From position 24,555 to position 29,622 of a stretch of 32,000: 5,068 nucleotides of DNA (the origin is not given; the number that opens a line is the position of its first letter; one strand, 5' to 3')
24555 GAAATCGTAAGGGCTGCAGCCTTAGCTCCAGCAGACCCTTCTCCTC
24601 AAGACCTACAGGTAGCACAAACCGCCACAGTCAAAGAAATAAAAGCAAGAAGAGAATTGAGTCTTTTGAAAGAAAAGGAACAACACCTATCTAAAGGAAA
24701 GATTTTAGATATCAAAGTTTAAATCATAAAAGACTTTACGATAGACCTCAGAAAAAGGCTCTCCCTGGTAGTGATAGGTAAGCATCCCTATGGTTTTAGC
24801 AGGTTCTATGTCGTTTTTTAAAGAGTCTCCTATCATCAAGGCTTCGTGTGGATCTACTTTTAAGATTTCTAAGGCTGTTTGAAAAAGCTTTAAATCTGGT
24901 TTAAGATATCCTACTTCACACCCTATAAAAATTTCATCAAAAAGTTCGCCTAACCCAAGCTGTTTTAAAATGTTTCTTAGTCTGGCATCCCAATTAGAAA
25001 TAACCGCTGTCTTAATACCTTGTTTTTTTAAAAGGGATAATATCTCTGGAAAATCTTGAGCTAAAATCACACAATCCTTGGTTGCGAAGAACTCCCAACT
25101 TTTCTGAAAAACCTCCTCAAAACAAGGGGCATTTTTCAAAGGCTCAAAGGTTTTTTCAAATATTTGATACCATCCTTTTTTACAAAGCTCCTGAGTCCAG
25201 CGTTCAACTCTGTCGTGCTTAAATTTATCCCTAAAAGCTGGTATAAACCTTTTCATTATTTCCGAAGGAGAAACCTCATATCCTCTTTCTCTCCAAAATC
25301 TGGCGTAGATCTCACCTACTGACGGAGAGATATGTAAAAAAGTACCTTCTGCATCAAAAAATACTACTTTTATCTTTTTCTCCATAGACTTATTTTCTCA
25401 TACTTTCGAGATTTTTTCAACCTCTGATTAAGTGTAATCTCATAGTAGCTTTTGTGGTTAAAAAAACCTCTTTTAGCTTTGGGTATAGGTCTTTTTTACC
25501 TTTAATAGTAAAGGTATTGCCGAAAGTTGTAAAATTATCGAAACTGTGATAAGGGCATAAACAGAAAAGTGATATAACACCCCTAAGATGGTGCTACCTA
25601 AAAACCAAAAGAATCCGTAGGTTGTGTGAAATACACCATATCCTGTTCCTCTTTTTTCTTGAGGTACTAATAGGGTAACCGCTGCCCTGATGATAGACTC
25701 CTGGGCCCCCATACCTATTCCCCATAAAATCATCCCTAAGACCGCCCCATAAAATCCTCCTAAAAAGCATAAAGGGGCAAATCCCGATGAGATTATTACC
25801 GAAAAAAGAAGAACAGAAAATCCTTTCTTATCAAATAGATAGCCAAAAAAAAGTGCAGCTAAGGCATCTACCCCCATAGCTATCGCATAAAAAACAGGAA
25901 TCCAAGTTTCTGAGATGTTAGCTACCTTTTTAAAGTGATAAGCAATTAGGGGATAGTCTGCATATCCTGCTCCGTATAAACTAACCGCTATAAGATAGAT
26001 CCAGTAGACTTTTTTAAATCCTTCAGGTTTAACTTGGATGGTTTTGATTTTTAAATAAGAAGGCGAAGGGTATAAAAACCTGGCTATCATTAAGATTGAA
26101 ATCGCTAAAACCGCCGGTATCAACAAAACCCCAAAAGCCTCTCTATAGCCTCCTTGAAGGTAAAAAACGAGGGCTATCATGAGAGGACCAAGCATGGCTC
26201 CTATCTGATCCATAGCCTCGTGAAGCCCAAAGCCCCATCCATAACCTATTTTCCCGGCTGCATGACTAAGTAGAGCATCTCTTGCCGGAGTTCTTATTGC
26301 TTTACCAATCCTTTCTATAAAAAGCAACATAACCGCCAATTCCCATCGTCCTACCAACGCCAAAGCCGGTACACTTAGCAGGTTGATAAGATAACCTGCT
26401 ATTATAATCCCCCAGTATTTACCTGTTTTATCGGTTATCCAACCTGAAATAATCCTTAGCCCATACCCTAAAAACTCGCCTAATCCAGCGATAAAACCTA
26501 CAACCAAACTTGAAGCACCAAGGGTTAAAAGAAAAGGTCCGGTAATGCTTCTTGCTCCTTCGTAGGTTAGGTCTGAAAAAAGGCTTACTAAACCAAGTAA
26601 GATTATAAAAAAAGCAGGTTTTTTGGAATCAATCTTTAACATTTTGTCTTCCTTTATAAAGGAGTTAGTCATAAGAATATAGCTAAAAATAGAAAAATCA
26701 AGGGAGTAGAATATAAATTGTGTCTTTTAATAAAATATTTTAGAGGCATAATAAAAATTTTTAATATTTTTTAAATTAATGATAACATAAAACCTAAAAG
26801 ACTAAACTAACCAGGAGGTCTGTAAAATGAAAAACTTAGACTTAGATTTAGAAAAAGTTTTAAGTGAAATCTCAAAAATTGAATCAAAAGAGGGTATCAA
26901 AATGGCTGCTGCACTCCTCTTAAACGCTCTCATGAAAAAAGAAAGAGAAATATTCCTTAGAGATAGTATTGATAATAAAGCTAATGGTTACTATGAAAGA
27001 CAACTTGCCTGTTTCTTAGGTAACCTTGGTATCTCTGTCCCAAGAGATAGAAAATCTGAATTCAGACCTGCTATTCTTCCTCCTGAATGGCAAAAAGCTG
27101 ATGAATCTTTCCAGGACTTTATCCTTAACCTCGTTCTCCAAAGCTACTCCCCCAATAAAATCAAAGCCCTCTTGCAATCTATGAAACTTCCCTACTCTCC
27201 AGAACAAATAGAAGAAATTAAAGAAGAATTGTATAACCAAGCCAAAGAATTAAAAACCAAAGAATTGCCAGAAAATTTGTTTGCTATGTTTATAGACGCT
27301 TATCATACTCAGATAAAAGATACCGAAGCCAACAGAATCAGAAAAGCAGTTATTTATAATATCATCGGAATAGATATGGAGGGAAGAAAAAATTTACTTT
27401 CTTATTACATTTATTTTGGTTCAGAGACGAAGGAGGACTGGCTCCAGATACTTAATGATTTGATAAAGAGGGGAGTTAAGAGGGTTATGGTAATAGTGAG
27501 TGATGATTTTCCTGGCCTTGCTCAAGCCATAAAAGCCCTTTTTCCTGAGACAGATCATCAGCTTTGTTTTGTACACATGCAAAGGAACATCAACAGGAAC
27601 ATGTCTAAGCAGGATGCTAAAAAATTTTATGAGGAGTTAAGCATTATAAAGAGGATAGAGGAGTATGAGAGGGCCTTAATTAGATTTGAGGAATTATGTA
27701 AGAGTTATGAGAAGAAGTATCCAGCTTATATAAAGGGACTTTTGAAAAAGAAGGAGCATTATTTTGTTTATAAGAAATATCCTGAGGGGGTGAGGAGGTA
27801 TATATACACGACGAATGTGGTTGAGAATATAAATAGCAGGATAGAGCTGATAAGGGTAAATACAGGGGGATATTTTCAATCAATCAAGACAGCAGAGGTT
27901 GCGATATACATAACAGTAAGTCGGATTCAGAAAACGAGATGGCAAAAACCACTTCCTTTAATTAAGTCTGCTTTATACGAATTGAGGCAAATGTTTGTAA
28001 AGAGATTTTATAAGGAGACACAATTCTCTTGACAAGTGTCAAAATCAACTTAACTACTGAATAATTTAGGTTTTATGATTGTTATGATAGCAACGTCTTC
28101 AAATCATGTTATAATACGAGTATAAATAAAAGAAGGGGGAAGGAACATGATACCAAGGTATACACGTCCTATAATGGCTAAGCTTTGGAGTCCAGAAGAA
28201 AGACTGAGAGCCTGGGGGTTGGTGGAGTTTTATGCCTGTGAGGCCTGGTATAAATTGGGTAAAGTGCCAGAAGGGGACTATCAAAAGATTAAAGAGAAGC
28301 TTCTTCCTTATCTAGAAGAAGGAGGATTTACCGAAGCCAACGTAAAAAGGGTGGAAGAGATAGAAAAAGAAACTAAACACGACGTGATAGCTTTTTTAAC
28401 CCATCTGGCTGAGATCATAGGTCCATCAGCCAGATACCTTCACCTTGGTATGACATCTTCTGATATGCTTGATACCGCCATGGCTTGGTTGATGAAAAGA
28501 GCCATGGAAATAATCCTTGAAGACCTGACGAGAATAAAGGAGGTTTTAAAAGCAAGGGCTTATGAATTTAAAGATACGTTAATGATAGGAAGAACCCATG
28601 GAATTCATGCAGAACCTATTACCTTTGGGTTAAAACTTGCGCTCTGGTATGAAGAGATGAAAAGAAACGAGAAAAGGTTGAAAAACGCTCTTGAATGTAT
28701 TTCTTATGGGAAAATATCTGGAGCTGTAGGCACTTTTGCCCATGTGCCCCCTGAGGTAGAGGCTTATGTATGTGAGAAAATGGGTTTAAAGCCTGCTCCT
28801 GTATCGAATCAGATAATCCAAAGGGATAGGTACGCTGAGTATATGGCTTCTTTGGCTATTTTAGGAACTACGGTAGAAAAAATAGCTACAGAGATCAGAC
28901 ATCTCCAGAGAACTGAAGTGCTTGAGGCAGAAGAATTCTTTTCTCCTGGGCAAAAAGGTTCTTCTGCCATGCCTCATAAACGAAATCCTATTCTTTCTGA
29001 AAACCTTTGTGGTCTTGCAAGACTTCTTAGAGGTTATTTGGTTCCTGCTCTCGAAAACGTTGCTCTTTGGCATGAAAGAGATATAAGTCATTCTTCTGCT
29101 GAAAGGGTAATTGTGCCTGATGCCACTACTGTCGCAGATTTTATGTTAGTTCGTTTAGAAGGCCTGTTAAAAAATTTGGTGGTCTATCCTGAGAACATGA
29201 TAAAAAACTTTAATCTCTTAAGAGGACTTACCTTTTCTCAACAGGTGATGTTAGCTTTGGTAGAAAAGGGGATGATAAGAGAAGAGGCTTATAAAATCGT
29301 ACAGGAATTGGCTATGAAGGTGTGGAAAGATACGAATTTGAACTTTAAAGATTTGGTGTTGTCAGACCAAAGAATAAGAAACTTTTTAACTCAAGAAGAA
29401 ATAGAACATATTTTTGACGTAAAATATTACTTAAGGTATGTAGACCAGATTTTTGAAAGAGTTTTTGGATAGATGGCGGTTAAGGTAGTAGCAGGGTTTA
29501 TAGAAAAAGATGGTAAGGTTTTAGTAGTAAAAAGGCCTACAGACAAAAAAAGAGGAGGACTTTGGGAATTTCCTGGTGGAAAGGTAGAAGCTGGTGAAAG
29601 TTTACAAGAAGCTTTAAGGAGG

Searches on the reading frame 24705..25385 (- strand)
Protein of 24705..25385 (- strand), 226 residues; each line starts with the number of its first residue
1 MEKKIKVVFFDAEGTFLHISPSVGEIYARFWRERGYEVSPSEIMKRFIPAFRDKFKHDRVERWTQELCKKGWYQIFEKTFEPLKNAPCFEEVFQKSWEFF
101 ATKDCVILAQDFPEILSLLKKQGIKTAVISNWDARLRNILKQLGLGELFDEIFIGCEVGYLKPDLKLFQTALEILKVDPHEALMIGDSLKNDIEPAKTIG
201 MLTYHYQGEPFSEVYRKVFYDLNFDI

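Call 63: search_protein_families(library=pfam, proteins=[window:24705-25385:-], max_evalue=0.00001)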
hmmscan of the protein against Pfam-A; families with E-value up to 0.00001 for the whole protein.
window:24705-25385:- (226 aa): 3 families
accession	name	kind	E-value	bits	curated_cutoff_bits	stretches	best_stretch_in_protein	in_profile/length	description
PF00702.32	Hydrolase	-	8.3e-26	92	26.4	1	5-200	1-191/191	haloacid dehalogenase-like hydrolase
PF13419.12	HAD_2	-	8.4e-21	75.3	23.8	1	9-202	2-174/178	Haloacid dehalogenase-like hydrolase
PF13242.12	Hydrolase_like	-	1.3e-08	35.1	22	1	162-204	4-46/75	HAD-hyrolase-like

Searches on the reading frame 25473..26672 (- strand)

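Call 63: search_protein_families(library=pfam, proteins=[window:25473-26672:-], max_evalue=0.00001)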
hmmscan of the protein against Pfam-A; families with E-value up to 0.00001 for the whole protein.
window:25473-26672:- (399 aa): 1 family
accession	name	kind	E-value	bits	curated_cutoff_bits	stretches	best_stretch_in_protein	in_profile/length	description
PF07690.21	MFS_1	-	8.2e-27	94.5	33.4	1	39-359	14-346/347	Major Facilitator Superfamily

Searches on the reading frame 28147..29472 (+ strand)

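Call 63: search_protein_families(library=pfam, proteins=[window:28147-29472:+], max_evalue=0.00001)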
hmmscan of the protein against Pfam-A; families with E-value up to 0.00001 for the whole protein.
window:28147-29472:+ (441 aa): 2 families
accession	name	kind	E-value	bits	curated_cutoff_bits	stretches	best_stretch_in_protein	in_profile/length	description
PF00206.25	Lyase_1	-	2.2e-57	195.3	27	1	26-292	31-308/312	Lyase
PF10397.14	ADSL_C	-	1.1e-27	96.6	32.7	1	360-439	1-79/79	Adenylosuccinate lyase C-terminus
